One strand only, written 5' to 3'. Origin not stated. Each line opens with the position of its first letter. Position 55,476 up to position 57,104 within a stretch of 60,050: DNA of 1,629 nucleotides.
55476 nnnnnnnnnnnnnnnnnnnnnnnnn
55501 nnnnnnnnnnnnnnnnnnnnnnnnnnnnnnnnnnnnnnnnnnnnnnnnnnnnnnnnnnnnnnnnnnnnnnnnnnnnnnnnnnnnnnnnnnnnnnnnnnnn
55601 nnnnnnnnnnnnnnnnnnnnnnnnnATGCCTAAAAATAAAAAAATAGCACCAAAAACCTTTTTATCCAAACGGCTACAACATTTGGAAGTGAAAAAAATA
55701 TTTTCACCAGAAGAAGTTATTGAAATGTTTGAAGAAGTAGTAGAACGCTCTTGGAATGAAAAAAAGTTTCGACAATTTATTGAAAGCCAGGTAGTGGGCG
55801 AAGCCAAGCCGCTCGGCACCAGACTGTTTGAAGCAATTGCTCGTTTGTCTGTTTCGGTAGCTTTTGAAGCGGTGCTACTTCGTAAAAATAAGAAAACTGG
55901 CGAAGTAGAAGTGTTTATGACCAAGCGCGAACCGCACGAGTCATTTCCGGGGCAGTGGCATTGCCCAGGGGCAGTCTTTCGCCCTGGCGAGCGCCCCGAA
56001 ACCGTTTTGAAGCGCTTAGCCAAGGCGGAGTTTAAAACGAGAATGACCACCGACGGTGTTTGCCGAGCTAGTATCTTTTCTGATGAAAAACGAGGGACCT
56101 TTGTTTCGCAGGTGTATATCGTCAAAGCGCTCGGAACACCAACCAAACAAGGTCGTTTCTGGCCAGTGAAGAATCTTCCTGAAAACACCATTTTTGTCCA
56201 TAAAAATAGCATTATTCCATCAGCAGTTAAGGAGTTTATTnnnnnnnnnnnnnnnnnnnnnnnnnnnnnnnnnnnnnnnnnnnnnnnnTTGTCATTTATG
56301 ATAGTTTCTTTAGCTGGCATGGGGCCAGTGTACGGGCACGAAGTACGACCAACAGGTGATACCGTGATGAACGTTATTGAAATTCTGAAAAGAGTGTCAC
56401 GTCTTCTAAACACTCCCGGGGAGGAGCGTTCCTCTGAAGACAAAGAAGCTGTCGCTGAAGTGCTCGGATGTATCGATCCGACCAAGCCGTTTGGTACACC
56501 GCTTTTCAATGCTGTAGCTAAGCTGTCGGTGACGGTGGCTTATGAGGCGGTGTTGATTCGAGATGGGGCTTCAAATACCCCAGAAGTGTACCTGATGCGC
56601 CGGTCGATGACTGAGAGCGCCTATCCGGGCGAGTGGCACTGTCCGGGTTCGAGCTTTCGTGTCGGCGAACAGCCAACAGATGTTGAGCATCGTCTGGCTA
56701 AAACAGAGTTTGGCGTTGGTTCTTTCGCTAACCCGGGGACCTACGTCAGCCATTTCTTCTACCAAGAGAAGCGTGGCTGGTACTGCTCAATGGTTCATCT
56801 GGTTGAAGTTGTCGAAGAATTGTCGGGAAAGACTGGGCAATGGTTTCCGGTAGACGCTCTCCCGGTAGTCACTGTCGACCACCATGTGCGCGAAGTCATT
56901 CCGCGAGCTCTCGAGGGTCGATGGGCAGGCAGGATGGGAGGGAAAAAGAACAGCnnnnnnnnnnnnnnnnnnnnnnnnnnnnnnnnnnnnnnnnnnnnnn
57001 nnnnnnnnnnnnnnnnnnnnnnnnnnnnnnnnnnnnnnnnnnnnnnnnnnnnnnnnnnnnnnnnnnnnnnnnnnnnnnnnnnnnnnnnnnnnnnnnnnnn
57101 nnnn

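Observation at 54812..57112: Three tandem, compositionally mismatched paralogs of a degenerate Nudix-fold protein splitting the glycan cluster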

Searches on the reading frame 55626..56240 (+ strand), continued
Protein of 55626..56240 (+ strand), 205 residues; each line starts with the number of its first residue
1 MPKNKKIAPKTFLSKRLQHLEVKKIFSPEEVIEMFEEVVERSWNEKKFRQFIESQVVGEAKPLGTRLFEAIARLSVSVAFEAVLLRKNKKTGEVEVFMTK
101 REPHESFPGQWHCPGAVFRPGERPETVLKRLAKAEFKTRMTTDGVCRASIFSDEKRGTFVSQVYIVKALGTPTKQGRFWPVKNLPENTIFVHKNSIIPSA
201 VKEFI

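Call 32: find_related_loci(query=A2, collection=genome_contigs, flank=10000)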
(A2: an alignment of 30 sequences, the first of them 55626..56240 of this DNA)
Query A2 (205 aa) in genome_contigs; peptide patterns used: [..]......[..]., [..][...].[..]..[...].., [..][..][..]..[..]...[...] (x = any residue, [..] = any of these).
159 stretches matched a pattern; 30 encode a relative of the query (tblastn E <= 1e-3); 30 distinct loci.
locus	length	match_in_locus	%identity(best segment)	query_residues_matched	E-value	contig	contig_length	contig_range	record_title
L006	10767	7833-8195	98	85-205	2e-77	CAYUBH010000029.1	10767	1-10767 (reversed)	MAG TPA_asm: uncultured Gammaproteobacteria bacterium isolate binchicken_co346_22 genome assembly, contig: NODE_1687_len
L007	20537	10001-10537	57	26-204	7e-62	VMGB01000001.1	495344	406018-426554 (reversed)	MAG: Parcubacteria group bacterium Gr01-1014_13 G01um101413_scaffold_2, whole genome shotgun sequence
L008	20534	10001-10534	53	27-204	9e-59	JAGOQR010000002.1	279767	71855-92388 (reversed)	MAG: Candidatus Magasanikiibacteriota bacterium isolate Gw_Bodden_bin_243 Gw_Bodden_45_length_279767_cov_14.328708, whol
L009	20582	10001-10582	49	1-204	1e-58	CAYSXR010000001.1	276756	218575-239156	MAG TPA_asm: uncultured Gammaproteobacteria bacterium isolate SRP286056_co2_340 genome assembly, contig: NODE_22_length_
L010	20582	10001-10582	47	1-204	1e-58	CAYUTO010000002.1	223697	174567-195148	MAG TPA_asm: uncultured Gammaproteobacteria bacterium isolate SRP285395_co2_42 genome assembly, contig: NODE_54_length_2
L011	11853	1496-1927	50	61-203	3e-42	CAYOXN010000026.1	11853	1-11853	MAG TPA_asm: uncultured Candidatus Saccharibacteria bacterium isolate SRP286056_co1_736 genome assembly, contig: NODE_68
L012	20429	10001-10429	47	61-203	9e-39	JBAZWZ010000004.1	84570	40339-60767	MAG: Candidatus Paceibacterota bacterium isolate SO_2017_GW1_44 NODE_1746_length_84570_cov_4.247469_OW334_2017, whole ge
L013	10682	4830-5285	45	55-205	4e-37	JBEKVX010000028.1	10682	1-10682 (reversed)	MAG: Candidatus Staskawiczbacteria bacterium isolate SPRUCE 614 SPRUCE_614_28, whole genome shotgun sequence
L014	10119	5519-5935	46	63-204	6e-35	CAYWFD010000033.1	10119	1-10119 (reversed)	MAG TPA_asm: uncultured Gammaproteobacteria bacterium isolate binchicken_co326_112 genome assembly, contig: NODE_3455_le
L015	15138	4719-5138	45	62-202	8e-35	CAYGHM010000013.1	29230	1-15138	MAG TPA_asm: uncultured Gammaproteobacteria bacterium isolate ERP113451_co1_442 genome assembly, contig: NODE_1792_lengt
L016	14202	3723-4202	40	46-204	2e-34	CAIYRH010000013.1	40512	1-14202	Candidatus Staskawiczbacteria bacterium isolate AlinenLipids_bin-9095 genome assembly, contig: bin-9095:13/18, whole gen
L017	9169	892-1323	44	59-204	4e-33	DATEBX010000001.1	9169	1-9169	MAG TPA_asm: Patescibacteria group bacterium isolate SMAG_U8256 k141_1899176, whole genome shotgun sequence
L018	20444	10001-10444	43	56-202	5e-33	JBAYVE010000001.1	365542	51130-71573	MAG: Patescibacteria group bacterium isolate SO_2016_LW3_52 scaffold00019_LW162_2016, whole genome shotgun sequence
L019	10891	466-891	44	63-204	1e-32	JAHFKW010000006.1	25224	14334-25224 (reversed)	MAG: Candidatus Staskawiczbacteria bacterium isolate nzgw419 NODE_452_length_25225_cov_5.704151, whole genome shotgun se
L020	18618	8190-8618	41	61-205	1e-32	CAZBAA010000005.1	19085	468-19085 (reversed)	MAG TPA_asm: uncultured Candidatus Saccharibacteria bacterium isolate SRP269290_co3_478 genome assembly, contig: NODE_29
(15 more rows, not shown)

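Call 60: search_protein_representatives(alignment_id=A2)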
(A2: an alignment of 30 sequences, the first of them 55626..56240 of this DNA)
Query: 30 sequences, 193 profile positions. Proteins with E-value up to 0.001 (for the whole library): 1148; up to 1e-10: 491; up to 1e-30: 125. The best 150 are listed.
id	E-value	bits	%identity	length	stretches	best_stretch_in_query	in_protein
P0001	5.9e-80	283.7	-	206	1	6-189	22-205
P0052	2.5e-70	252.3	-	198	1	4-191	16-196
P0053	1.9e-65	236.4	-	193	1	11-190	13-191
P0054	7.4e-62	224.7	-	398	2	40-191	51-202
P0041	8.9e-62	224.4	-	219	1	8-190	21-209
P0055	7.3e-60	218.2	-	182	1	4-190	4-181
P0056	2.3e-56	206.8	-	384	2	39-189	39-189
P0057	2.2e-53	197.0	-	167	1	35-191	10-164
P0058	2.4e-52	193.7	-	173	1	40-188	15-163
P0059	3.7e-51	189.8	-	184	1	41-190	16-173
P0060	5.1e-50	186.1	-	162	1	30-190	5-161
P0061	9.6e-50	185.2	-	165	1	30-189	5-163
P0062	5.0e-49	182.8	-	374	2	46-190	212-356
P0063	5.2e-49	182.8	-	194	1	40-191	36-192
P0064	2.4e-47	177.3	-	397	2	42-191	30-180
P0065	6.1e-47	176.0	-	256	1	31-188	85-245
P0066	6.1e-47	176.0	-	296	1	29-192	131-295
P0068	1.1e-45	171.9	-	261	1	36-189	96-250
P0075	3.2e-44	167.1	-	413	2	41-189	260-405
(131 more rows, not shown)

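Call 66: search_protein_families(library=padloc, proteins=[window:55626-56240:+], max_evalue=0.1)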
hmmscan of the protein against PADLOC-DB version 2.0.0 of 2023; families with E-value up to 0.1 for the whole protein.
window:55626-56240:+ (205 aa): 2 families
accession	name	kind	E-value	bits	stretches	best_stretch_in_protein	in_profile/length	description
PDLC04899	PDC-S07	-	3.6e-06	24.7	1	94-148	18-72/135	-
PDLC02495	BrxE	-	0.035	11.9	1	14-67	108-162/197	BrxE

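Call 67: search_protein_families(library=phrogs, proteins=[window:55626-56240:+], max_evalue=0.1)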
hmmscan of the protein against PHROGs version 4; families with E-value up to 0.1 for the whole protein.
window:55626-56240:+ (205 aa): 1 family
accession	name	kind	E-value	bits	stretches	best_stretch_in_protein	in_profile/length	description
phrog_6888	-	unknown function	0.009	16.8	1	20-41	7-28/50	-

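Call 70: search_protein_families(library=pfam, proteins=[P0054, P0056, P0062, P0064, P0075, P0066, P0065, P0068], max_evalue=1)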
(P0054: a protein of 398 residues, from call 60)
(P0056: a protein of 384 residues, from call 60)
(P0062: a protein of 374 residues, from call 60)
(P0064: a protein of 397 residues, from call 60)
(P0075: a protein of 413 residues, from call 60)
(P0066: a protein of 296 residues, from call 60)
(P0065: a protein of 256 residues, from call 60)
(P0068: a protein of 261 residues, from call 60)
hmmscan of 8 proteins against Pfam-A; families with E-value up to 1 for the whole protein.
P0054 (398 aa): 1 family
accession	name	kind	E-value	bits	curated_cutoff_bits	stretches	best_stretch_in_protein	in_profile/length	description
PF00293.34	NUDIX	-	0.00022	21.6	21.1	1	81-190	10-129/134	NUDIX domain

P0056 (384 aa): 2 families
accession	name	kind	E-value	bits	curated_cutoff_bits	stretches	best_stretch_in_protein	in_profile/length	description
PF00293.34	NUDIX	-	0.0059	17.1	21.1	1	71-154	10-92/134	NUDIX domain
PF18265.6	Nas2_N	-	0.041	14.2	23.2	1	349-371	35-57/79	Nas2 N_terminal domain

P0062 (374 aa): 0 families

P0064 (397 aa): 2 families
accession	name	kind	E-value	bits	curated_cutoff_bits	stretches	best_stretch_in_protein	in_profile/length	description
PF00293.34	NUDIX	-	0.00011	22.7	21.1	1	61-169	12-130/134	NUDIX domain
PF22632.2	BphC_D1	-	0.11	12.7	27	1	19-36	14-31/51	Dihydroxybiphenyl dioxygenase BphC D1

P0075 (413 aa): 0 families

P0066 (296 aa): 3 families
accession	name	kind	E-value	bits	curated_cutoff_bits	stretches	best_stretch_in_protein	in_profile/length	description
PF04138.20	GtrA_DPMS_TM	-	9.6e-17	61.7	26.1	1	16-125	2-117/117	GtrA/DPMS, transmembrane domain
PF00293.34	NUDIX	-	6.7e-07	29.8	21.1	1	169-281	8-128/134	NUDIX domain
PF14815.12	NUDIX_4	-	0.062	13.5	35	1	169-274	2-100/113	NUDIX domain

P0065 (256 aa): 1 family
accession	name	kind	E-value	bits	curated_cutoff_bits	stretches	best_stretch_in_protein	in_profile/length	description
PF00293.34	NUDIX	-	0.00053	20.5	21.1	1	137-235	17-127/134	NUDIX domain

P0068 (261 aa): 2 families
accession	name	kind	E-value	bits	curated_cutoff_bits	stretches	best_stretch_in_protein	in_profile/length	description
PF00293.34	NUDIX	-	0.00015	22.2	21.1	1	132-240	11-128/134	NUDIX domain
PF01008.23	IF-2B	-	0.22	11.2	22.4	1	86-141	26-76/280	Initiation factor 2 subunit family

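Call 84: find_related_loci(query=A2, collection=viral_contigs, flank=10000)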
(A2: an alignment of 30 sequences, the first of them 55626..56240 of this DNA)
Query A2 (205 aa) in viral_contigs; peptide patterns used: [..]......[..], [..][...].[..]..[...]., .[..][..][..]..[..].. (x = any residue, [..] = any of these).
49 stretches matched a pattern, but none encodes a relative of the query by tblastn (E <= 1e-3).

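Call 87: list_cluster_members(proteins=[P0054, P0056, P0062, P0064, P0075, P0066, P0065, P0068, P0055, P0057])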
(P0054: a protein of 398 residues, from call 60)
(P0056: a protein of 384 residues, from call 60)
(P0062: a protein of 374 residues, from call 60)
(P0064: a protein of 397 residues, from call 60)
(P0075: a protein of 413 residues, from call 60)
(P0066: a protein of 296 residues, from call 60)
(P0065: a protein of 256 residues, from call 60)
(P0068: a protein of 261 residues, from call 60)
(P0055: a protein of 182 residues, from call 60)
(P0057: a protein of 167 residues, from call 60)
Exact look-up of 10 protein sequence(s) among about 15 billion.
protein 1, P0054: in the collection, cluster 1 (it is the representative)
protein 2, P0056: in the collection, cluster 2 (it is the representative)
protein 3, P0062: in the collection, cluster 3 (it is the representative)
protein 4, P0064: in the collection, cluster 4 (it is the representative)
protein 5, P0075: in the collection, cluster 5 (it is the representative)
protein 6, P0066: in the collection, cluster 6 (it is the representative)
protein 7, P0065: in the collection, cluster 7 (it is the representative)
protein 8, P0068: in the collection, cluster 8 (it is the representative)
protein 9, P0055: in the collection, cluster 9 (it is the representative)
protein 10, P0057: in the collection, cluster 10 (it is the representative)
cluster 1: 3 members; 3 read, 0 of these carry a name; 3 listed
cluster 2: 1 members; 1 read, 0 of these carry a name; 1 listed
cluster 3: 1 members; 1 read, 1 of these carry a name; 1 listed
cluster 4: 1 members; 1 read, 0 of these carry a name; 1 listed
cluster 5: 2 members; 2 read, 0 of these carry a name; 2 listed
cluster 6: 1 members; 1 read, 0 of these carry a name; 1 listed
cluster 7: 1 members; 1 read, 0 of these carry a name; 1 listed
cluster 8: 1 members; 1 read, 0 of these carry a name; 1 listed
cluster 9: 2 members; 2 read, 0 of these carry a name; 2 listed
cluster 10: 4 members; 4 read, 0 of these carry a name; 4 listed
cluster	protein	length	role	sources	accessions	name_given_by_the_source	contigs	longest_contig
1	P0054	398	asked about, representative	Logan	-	-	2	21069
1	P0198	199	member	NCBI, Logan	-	-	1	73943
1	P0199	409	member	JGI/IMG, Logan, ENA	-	-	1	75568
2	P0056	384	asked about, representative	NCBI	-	-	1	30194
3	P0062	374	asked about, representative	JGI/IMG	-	hypothetical protein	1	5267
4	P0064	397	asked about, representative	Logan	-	-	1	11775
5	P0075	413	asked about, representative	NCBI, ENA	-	-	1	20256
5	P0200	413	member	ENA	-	-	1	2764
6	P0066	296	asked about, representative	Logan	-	-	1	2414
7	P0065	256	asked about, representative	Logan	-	-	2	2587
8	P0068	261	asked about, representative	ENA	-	-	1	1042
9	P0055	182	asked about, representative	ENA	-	-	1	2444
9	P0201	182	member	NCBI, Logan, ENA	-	-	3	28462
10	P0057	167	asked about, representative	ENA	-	-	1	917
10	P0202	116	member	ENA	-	-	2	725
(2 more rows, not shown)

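Call 88: find_encoding_contigs(protein=P0199, flank=8000, max_places=2)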
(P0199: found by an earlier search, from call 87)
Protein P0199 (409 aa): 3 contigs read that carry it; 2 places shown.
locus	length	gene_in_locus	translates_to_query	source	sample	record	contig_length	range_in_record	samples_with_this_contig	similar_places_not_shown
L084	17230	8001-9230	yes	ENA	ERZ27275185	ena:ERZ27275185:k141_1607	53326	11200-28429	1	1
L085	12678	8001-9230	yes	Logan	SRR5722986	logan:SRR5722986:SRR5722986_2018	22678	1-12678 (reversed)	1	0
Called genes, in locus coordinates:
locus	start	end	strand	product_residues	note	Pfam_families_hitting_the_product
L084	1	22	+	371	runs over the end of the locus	PF08421:Methyltransf_13 (weak), PF13489:Methyltransf_23, PF13847:Methyltransf_31 (weak), PF08241:Methyltransf_11, PF08242:Methyltransf_12 (weak), PF13649:Methyltransf_25 (weak), PF08484:Methyltransf_14, PF22674:C2185-like_N (weak)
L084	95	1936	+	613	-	PF00483:NTP_transferase, PF12804:NTP_transf_3 (weak), PF01073:3Beta_HSD, PF01370:Epimerase, PF02719:Polysacc_synt_2, PF04321:RmlD_sub_bind, PF07993:NAD_binding_4, PF16363:GDP_Man_Dehyd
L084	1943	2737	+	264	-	PF00483:NTP_transferase, PF12804:NTP_transf_3 (weak)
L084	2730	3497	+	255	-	-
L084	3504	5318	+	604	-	PF02776:TPP_enzyme_N, PF00205:TPP_enzyme_M, PF02775:TPP_enzyme_C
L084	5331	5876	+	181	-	PF01965:DJ-1_PfpI, PF17124:ThiJ_like (faint)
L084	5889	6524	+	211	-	PF13419:HAD_2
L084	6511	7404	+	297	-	PF01370:Epimerase, PF04321:RmlD_sub_bind (weak), PF16363:GDP_Man_Dehyd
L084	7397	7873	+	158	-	PF00293:NUDIX (weak)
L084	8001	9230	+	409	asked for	-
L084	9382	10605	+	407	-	PF00155:Aminotran_1_2, PF01041:DegT_DnrJ_EryC1, PF01212:Beta_elim_lyase (weak), PF01053:Cys_Met_Meta_PP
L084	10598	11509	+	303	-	PF00535:Glycos_transf_2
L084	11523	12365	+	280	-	PF00535:Glycos_transf_2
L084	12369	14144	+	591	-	PF02543:Carbam_trans_N, PF16861:Carbam_trans_C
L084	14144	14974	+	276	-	PF03721:UDPG_MGDP_dh_N, PF00984:UDPG_MGDP_dh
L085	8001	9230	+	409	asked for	-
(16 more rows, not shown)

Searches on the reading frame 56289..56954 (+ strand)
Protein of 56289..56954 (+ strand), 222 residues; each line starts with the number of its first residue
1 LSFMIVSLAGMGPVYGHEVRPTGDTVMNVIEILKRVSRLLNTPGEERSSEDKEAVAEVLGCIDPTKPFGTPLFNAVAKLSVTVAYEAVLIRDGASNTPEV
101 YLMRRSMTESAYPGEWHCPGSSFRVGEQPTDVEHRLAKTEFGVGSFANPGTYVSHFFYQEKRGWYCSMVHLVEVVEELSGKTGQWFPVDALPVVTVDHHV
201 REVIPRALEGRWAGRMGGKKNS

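Call 4: search_protein_families(library=pfam, proteins=[window:56289-56954:+], max_evalue=1)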
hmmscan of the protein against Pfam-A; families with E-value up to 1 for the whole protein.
window:56289-56954:+ (222 aa): 1 family
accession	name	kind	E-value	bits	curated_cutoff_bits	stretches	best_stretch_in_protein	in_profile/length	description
PF00293.34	NUDIX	-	0.0011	19.5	21.1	1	89-205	9-132/134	NUDIX domain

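Call 5: search_protein_families(library=ncbifam, proteins=[window:56289-56954:+], max_evalue=1)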
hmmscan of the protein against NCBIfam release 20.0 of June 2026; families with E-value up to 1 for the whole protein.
window:56289-56954:+ (222 aa): 2 families
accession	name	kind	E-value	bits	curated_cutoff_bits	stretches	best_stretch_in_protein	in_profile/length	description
NF040869.1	G3PDH_Arch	equivalog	0.0099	14.6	780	1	56-114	156-215/502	NADP-dependent glyceraldehyde-3-phosphate dehydrogenase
NF009120.0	PRK12472.1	subfamily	0.085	11.6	369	1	61-141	361-440/508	hypothetical protein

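Call 13: find_homologous_proteins(query=window:56289-56954:+, max_evalue=0.001)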
Query window:56289-56954:+ (222 aa): 8 proteins with E <= 0.001 among 408 candidates.
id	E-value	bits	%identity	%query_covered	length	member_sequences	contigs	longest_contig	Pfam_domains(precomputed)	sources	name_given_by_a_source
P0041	1.1e-145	501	100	99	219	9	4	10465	-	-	-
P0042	1.5e-33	135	48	72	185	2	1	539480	-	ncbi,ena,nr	ncbi:MAG: hypothetical protein G01um101431_349 [Parcubacteria group bacterium Gr01-1014_31]|nr:MAG: 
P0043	4.1e-33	133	46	73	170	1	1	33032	-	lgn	-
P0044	3.2e-30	124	44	71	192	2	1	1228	-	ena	-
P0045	6.4e-30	123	46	72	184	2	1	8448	-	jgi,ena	-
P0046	1.8e-29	121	42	77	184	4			PF00293.35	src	-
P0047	4.9e-29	120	48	65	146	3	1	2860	PF00293.35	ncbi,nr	ncbi:NUDIX domain-containing protein, partial [Patescibacteria group bacterium]|nr:NUDIX domain-cont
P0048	1.2e-28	119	44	66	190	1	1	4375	PF00293.35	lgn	-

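Call 21: find_encoding_contigs(protein=P0042, flank=8000, max_places=2)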
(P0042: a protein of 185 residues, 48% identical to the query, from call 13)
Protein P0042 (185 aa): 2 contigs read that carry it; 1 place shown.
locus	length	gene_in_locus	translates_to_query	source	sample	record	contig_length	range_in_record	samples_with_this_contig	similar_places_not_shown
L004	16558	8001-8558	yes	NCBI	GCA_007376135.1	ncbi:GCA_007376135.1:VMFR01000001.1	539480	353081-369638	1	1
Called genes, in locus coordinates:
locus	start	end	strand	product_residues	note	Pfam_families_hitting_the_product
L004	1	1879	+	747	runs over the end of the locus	PF13620:CarboxypepD_reg, PF15892:BNR_4 (faint)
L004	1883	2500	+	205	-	-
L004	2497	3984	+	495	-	-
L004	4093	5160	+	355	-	PF11104:PilM_2, PF06723:MreB_Mbl (faint), PF14450:FtsA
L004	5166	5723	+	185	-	-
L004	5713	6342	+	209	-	-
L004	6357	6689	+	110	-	-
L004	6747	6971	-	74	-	PF01106:NifU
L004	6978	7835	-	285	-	PF13529:Peptidase_C39_2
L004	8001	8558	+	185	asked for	-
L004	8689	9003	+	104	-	PF01016:Ribosomal_L27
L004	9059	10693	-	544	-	PF01656:CbiA (weak), PF06418:CTP_synth_N, PF00117:GATase, PF07722:Peptidase_C26 (weak)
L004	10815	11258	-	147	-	PF01281:Ribosomal_L9_N, PF03948:Ribosomal_L9_C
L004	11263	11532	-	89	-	PF00708:Acylphosphatase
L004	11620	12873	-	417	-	PF22694:CtpB_N-like, PF00595:PDZ, PF13180:PDZ_2, PF17820:PDZ_6, PF03572:Peptidase_S41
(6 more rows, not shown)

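Call 59: find_related_loci(query=A3, collection=metagenome_contigs, flank=10000)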
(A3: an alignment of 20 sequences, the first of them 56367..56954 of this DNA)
Query A3 (196 aa) in metagenome_contigs; peptide patterns used: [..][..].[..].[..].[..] (x = any residue, [..] = any of these).
235 stretches matched a pattern; 48 encode a relative of the query (tblastn E <= 1e-3); 48 distinct loci.
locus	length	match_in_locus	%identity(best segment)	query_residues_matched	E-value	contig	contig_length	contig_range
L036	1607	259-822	40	1-182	5e-41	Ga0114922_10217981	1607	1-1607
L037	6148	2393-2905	46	14-184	5e-40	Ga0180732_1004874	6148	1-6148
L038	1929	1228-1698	47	25-182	8e-39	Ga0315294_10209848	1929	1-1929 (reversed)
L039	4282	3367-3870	44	14-182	2e-38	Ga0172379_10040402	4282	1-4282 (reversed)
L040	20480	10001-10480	45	25-182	9e-38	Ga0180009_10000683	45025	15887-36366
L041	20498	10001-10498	43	25-182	2e-37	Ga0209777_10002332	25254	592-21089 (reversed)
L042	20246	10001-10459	46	29-182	4e-37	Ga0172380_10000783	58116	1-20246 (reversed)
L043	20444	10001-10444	48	33-182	3e-37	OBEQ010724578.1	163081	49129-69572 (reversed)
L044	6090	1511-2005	43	13-183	3e-37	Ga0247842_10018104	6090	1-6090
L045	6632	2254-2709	43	25-179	2e-37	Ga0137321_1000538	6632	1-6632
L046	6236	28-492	46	26-184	3e-37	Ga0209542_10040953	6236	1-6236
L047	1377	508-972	46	26-184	5e-38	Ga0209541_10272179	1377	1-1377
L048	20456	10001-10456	46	33-182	6e-37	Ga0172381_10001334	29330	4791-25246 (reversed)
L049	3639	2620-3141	43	19-182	8e-37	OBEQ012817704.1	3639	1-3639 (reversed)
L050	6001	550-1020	44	25-182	4e-37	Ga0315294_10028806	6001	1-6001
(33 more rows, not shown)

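Call 66: search_protein_families(library=padloc, proteins=[window:56367-56954:+], max_evalue=0.1)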
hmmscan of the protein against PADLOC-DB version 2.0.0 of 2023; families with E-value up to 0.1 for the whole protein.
window:56367-56954:+ (196 aa): 0 families

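Call 67: search_protein_families(library=phrogs, proteins=[window:56367-56954:+], max_evalue=0.1)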
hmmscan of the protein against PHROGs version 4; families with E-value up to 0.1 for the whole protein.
window:56367-56954:+ (196 aa): 1 family
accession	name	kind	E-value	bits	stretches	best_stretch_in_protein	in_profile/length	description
phrog_1198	-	other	0.092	13.5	0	61-167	42-152/253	MutT/NUDIX hydrolase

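Call 83: find_related_loci(query=A3, collection=viral_contigs, flank=10000)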
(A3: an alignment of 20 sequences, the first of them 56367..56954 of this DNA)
Query A3 (196 aa) in viral_contigs; peptide patterns used: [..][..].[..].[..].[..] (x = any residue, [..] = any of these).
No stretch of DNA in the collection matches any of the patterns.
